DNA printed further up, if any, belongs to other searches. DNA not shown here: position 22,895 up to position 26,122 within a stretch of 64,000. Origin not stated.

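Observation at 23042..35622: Three ~1,700-aa secreted paralogs share a ~1,000-aa core I cannot place in any glycoside hydrolase or lyase family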

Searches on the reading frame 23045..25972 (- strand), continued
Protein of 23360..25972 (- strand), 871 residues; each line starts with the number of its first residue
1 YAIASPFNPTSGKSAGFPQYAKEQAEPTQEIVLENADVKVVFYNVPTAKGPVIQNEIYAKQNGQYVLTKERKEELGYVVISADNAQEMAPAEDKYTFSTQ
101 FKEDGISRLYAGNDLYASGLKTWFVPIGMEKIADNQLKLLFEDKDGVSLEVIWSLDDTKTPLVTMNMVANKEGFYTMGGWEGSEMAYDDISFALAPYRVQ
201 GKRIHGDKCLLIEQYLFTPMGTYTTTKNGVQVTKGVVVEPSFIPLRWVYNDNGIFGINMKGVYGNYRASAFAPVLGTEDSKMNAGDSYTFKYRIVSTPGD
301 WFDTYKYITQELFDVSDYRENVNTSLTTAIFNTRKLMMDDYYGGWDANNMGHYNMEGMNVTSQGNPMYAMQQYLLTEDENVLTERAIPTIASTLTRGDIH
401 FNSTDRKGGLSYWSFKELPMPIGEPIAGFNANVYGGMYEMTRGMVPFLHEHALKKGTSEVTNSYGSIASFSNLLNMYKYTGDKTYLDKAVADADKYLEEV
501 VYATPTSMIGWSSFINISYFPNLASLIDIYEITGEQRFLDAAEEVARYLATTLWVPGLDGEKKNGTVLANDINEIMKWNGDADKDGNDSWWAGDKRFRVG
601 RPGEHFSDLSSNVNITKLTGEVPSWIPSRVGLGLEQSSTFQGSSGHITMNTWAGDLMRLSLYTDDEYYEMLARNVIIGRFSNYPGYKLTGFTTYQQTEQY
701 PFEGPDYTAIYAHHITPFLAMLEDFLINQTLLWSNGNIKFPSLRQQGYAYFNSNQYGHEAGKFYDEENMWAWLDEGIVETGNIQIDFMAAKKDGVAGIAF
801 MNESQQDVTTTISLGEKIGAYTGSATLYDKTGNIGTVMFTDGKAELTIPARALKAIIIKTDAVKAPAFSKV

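Call 83: search_solved_structures(query=A7, max_evalue=10, show_alignments=2)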
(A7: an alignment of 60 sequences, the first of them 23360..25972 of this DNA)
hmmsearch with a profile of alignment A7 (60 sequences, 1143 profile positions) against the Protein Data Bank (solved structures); distinct sequences matched with E-value up to 10: 26.
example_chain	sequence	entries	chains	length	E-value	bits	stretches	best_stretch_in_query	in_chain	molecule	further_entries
4boj_A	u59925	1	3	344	0.00012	23.4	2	626-739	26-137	ALPHA-1,6-MANNANASE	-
5agd_A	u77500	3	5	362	0.00015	23.1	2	627-739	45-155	ALPHA-1,6-MANNANASE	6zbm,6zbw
4bok_A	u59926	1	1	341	0.0002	22.7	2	627-739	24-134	ALPHA-1,6-MANNANASE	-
4d4a_A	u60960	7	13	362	0.00022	22.5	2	627-739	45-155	ALPHA-1,6-MANNANASE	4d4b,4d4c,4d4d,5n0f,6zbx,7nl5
4mu9_A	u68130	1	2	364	0.00057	21.1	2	638-749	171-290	Glycoside hydrolase family 73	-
5m77_A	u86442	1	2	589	0.0017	19.6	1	627-738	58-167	Alpha-1,6-mannanase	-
4v1r_A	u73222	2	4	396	0.0023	19.1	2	703-728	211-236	ALPHA-1,6-MANNANASE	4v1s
2gh4_A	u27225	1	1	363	0.021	16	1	704-728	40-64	Putative glycosyl hydrolase yteR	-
1nc5_A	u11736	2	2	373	0.021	15.9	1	704-728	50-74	hypothetical protein yTER | Putative glycosyl hydrolase yteR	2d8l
5a29_A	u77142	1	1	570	0.033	15.3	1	649-728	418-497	EXOPOLYGALACTURONATE LYASE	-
2w3j_A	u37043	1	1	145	0.052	14.6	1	84-164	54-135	CARBOHYDRATE BINDING MODULE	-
6ex6_B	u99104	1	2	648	0.22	12.6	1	650-721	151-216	Six-hairpin glycosidase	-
8bl3_A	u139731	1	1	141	0.31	12.1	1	222-327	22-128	scIg12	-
5kij_A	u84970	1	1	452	0.49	11.4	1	669-746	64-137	Endoplasmic reticulum mannosyl-oligosaccharide 1,2-alpha-mannosidase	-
5kk7_A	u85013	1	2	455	0.5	11.4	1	669-746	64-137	Endoplasmic reticulum mannosyl-oligosaccharide 1,2-alpha-mannosidase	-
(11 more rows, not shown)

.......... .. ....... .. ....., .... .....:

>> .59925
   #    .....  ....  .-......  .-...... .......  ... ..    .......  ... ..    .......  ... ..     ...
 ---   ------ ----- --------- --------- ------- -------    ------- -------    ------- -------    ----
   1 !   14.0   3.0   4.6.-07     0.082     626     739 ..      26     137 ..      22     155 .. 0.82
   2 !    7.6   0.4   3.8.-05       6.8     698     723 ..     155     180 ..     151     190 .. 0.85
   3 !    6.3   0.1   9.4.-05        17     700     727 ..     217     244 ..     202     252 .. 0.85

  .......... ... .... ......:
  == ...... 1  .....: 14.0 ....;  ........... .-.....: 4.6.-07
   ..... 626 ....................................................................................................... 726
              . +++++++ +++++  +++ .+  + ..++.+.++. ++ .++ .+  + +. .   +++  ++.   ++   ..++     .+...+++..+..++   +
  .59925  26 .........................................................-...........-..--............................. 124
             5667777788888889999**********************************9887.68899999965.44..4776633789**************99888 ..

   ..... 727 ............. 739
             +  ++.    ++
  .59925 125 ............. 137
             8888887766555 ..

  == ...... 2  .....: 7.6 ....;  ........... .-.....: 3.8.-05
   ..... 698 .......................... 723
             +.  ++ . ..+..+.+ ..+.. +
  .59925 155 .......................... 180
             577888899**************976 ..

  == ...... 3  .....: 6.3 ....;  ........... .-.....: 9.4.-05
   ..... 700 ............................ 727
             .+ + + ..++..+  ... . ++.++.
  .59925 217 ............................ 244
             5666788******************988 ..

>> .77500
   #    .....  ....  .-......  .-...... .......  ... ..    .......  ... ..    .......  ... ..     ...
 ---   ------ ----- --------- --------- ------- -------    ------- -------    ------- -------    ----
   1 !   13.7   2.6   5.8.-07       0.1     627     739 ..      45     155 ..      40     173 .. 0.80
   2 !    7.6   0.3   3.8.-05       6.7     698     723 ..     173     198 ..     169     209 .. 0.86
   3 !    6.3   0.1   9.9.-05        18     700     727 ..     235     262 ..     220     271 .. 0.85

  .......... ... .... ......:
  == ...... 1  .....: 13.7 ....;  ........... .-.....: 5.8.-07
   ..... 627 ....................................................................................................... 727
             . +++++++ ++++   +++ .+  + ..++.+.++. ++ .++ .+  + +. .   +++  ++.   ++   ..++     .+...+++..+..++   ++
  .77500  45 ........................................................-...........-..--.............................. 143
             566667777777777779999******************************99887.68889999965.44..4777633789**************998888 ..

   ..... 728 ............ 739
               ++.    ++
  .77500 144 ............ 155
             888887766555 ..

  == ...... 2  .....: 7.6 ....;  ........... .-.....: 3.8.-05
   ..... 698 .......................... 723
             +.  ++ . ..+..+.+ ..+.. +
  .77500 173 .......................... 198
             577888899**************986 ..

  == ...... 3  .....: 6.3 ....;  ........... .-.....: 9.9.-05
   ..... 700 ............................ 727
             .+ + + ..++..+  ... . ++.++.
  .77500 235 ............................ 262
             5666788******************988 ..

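Call 88: search_solved_structures(query=L050:13991-16234:+, max_evalue=0.01)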
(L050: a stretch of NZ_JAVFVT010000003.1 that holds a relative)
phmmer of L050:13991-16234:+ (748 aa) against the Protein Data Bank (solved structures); distinct sequences matched with E-value up to 0.01: 26.
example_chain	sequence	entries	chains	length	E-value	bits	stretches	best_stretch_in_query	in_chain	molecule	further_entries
1jeh_A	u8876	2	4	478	7.1e-05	24.4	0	11-66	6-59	DIHYDROLIPOAMIDE DEHYDROGENASE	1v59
3urh_A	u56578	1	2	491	0.00021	22.8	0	7-105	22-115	Dihydrolipoyl dehydrogenase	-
1kss_A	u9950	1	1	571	0.00083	20.9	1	12-50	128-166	flavocytochrome c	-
1e39_A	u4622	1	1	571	0.00083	20.9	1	12-50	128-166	FUMARATE REDUCTASE FLAVOPROTEIN SUBUNIT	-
1ksu_A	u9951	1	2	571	0.00083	20.9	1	12-50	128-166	flavocytochrome c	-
1p2e_A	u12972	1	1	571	0.00083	20.9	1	12-50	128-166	flavocytochrome c3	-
1m64_A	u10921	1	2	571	0.00083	20.9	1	12-50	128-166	flavocytochrome c3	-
1p2h_A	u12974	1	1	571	0.00083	20.9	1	12-50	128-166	flavocytochrome c3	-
1qjd_A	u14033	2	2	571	0.00083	20.9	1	12-50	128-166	FLAVOCYTOCHROME C3 | Fumarate reductase flavoprotein subunit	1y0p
2b7r_A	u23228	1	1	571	0.00084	20.9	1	12-50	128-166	Fumarate reductase flavoprotein subunit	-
2b7s_A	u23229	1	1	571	0.00084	20.9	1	12-50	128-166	Fumarate reductase flavoprotein subunit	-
1q9i_A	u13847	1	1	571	0.00084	20.8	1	12-50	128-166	flavocytochrome c3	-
1jry_A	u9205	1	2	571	0.00085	20.8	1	12-50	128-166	FLAVOCYTOCHROME C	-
1lj1_A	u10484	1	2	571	0.00085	20.8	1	12-50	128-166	flavocytochrome c3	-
1jrx_A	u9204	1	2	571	0.00085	20.8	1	12-50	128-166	FLAVOCYTOCHROME C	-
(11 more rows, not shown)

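Call 89: search_protein_families(library=ncbifam, proteins=[L050:13991-16234:+, L021:18407-20701:+, L021:15250-16899:+, L020:15237-18065:+, L020:18142-20760:+], max_evalue=0.001)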
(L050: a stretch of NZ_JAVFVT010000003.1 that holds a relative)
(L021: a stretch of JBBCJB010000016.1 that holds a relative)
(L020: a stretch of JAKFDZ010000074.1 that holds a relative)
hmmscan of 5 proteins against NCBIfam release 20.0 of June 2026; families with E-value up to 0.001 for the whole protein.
L050:13991-16234:+ (748 aa): 44 families (the best 25 are shown)
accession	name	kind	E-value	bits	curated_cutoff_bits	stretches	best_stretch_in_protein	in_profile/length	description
NF006130.0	PRK08274.1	equivalog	6.8e-08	31.7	369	1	10-50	5-47/467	FAD-dependent tricarballylate dehydrogenase TcuA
TIGR03467.1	HpnE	equivalog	1.1e-07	31.6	283.05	1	13-53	1-41/430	hydroxysqualene dehydroxylase HpnE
TIGR01372.1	soxA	subfamily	1.4e-07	29.7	1164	1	10-60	168-217/996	sarcosine oxidase subunit alpha family protein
NF004789.0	PRK06134.1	subfamily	1.7e-07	30.2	747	1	10-81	12-76/581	FAD-dependent oxidoreductase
TIGR02485.1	CobZ_N-term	equivalog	6.3e-07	28.5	372.55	1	12-54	3-47/437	FAD-dependent tricarballylate dehydrogenase TcuA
TIGR03140.1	AhpF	equivalog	6.5e-07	28.2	502.9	1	9-49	211-249/515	alkyl hydroperoxide reductase subunit F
NF041891.1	hdrA_Methbact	equivalog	1.4e-06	26.8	1300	1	6-49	129-172/762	ferredoxin:CoB-CoM heterodisulfide reductase subunit HdrA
NF003722.0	PRK05329.1-5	equivalog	5.1e-06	26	349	1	9-43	3-37/428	glycerol-3-phosphate dehydrogenase subunit GlpB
NF005691.0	PRK07494.1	equivalog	8.8e-06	24.5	459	1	7-43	5-41/404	UbiH/UbiF family hydroxylase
TIGR01350.1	lipoamide_DH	equivalog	1.1e-05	24.4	408.8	1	11-47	2-37/461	dihydrolipoyl dehydrogenase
NF003723.0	PRK05329.2-1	equivalog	1.3e-05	24.1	680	1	7-67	5-65/436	glycerol-3-phosphate dehydrogenase subunit GlpB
NF005882.1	PRK07843.1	equivalog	1.4e-05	23.8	788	1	11-50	2-41/547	3-oxosteroid 1-dehydrogenase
NF040770.1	hetero_SS_HdrA2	exception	2e-05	22.9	1100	1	9-49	138-178/777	CoB-CoM heterodisulfide reductase HdrA2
NF053677.1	Desat2ChcC2Cyan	equivalog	2.2e-05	23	900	1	12-49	2-39/558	4-oxocyclohex-2-ene-1-carboxylate 5-dehydrogenase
NF041778.1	hetero_SS_HdrA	equivalog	2.9e-05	22.1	1400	1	9-50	141-182/771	ferredoxin:CoB-CoM heterodisulfide reductase subunit HdrA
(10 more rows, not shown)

L021:18407-20701:+ (765 aa): 25 families
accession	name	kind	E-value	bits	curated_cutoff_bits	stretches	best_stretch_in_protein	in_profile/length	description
NF004789.0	PRK06134.1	subfamily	6.2e-07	28.3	747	1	18-67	10-60/581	FAD-dependent oxidoreductase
TIGR03140.1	AhpF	equivalog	1.3e-06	27.2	502.9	1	2-59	194-249/515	alkyl hydroperoxide reductase subunit F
TIGR03467.1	HpnE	equivalog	1.5e-06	27.8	283.05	1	24-62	2-40/430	hydroxysqualene dehydroxylase HpnE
NF053677.1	Desat2ChcC2Cyan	equivalog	9.2e-06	24.3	900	1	22-72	2-53/558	4-oxocyclohex-2-ene-1-carboxylate 5-dehydrogenase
TIGR00292.1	TIGR00292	equivalog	9.3e-06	25.1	148.3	1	12-58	13-59/254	sulfide-dependent adenosine diphosphate thiazole synthase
NF009478.0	PRK12844.1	equivalog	9.8e-06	24.1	789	1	20-67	8-56/559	3-ketosteroid-delta-1-dehydrogenase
TIGR01372.1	soxA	subfamily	1e-05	23.5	1164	1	18-62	166-210/996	sarcosine oxidase subunit alpha family protein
NF005882.1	PRK07843.1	equivalog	2e-05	23.2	788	1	21-67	2-49/547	3-oxosteroid 1-dehydrogenase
NF006130.0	PRK08274.1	equivalog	3e-05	23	369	1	20-60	5-47/467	FAD-dependent tricarballylate dehydrogenase TcuA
NF005511.0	PRK07121.1-4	equivalog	4.7e-05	22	466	1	20-60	20-59/553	FAD-binding protein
TIGR02485.1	CobZ_N-term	equivalog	0.00012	21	372.55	1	22-61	3-44/437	FAD-dependent tricarballylate dehydrogenase TcuA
NF009477.0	PRK12843.1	equivalog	0.00012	20.6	758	1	20-71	16-68/578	FAD-dependent oxidoreductase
NF009476.0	PRK12839.1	equivalog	0.00015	20.1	940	1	19-60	7-48/572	FAD-dependent oxidoreductase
NF041891.1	hdrA_Methbact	equivalog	0.00015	20.1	1300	1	20-59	133-172/762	ferredoxin:CoB-CoM heterodisulfide reductase subunit HdrA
TIGR01813.1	flavo_cyto_c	subfamily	0.00017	20.5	285.45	1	22-59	1-39/444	flavocytochrome c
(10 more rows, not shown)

L021:15250-16899:+ (550 aa): 11 families
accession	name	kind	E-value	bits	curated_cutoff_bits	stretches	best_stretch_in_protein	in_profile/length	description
NF003585.0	PRK05249.1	equivalog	5.3e-07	28.6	465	1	31-73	4-46/464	Si-specific NAD(P)(+) transhydrogenase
TIGR03140.1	AhpF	equivalog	4.2e-05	22.3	502.9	1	27-76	206-253/515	alkyl hydroperoxide reductase subunit F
TIGR03997.1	mycofact_OYE_2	equivalog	0.00017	20.2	793.15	1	35-72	381-418/645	mycofactocin system FadH/OYE family oxidoreductase 2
NF009477.0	PRK12843.1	equivalog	0.00017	20.2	758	1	27-79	10-62/578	FAD-dependent oxidoreductase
TIGR01350.1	lipoamide_DH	equivalog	0.00037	19.3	408.8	1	34-71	2-38/461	dihydrolipoyl dehydrogenase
TIGR02032.1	GG-red-SF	subfamily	0.00043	20.1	158.8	1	34-67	1-34/297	geranylgeranyl reductase family protein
NF004991.0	PRK06370.1-3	subfamily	0.00053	18.6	620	1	32-70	34-71/509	FAD-containing oxidoreductase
TIGR01372.1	soxA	subfamily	0.00055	17.8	1164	1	34-74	169-209/996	sarcosine oxidase subunit alpha family protein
TIGR01292.1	TRX_reduct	equivalog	0.00057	18.8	343.45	0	34-102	1-65/300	thioredoxin-disulfide reductase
NF004789.0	PRK06134.1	subfamily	0.00076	18.1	747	0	28-71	7-50/581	FAD-dependent oxidoreductase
NF053717.1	VnlPnlRedVprA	equivalog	0.0009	18.2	600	0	31-70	4-43/481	vinyl phenol reductase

L020:15237-18065:+ (943 aa): 7 families
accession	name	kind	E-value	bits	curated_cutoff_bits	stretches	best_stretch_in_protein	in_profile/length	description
NF003585.0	PRK05249.1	equivalog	2.3e-05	23.2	465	1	33-73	6-46/464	Si-specific NAD(P)(+) transhydrogenase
TIGR01292.1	TRX_reduct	equivalog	7e-05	21.8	343.45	1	34-103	1-66/300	thioredoxin-disulfide reductase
NF053717.1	VnlPnlRedVprA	equivalog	0.00019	20.4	600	1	32-71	5-44/481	vinyl phenol reductase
NF005882.1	PRK07843.1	equivalog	0.00044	18.8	788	1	34-83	2-51/547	3-oxosteroid 1-dehydrogenase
TIGR01350.1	lipoamide_DH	equivalog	0.00054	18.8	408.8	1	34-71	2-38/461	dihydrolipoyl dehydrogenase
NF009477.0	PRK12843.1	equivalog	0.00056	18.5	758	1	23-81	6-64/578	FAD-dependent oxidoreductase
NF009476.0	PRK12839.1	equivalog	0.00061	18.1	940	1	32-73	7-48/572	FAD-dependent oxidoreductase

L020:18142-20760:+ (873 aa): 0 families

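Call 94: find_encoding_contigs(protein=P0014, flank=10000, max_places=1)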
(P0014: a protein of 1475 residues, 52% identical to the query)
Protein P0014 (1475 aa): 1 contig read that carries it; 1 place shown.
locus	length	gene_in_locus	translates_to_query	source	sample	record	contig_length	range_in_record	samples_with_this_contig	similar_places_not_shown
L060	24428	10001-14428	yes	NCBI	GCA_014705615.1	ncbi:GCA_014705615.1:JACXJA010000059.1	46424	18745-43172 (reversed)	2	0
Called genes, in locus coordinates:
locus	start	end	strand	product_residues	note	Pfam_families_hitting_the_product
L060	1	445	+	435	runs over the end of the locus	PF08327:AHSA1, PF00561:Abhydrolase_1, PF12146:Hydrolase_4 (weak), PF12697:Abhydrolase_6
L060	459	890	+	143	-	-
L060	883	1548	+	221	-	PF06197:DUF998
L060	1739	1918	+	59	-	-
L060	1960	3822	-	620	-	PF00027:cNMP_binding, PF00158:Sigma54_activat (weak), PF14532:Sigma54_activ_2 (weak), PF25601:AAA_lid_14, PF01734:Patatin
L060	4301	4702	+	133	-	PF14278:TetR_C_8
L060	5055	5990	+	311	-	PF00701:DHDPS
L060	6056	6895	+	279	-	PF00106:adh_short, PF01370:Epimerase, PF08659:KR, PF13561:adh_short_C2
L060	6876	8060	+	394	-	PF02746:MR_MLE_N, PF13378:MR_MLE_C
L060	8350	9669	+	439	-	PF01547:SBP_bac_1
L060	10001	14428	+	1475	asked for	PF07833:Cu_amine_oxidN1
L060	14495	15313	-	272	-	PF00165:HTH_AraC (weak), PF12833:HTH_18, PF00165:HTH_AraC (weak)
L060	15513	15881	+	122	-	PF13788:DUF4180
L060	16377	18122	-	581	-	-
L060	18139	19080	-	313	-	-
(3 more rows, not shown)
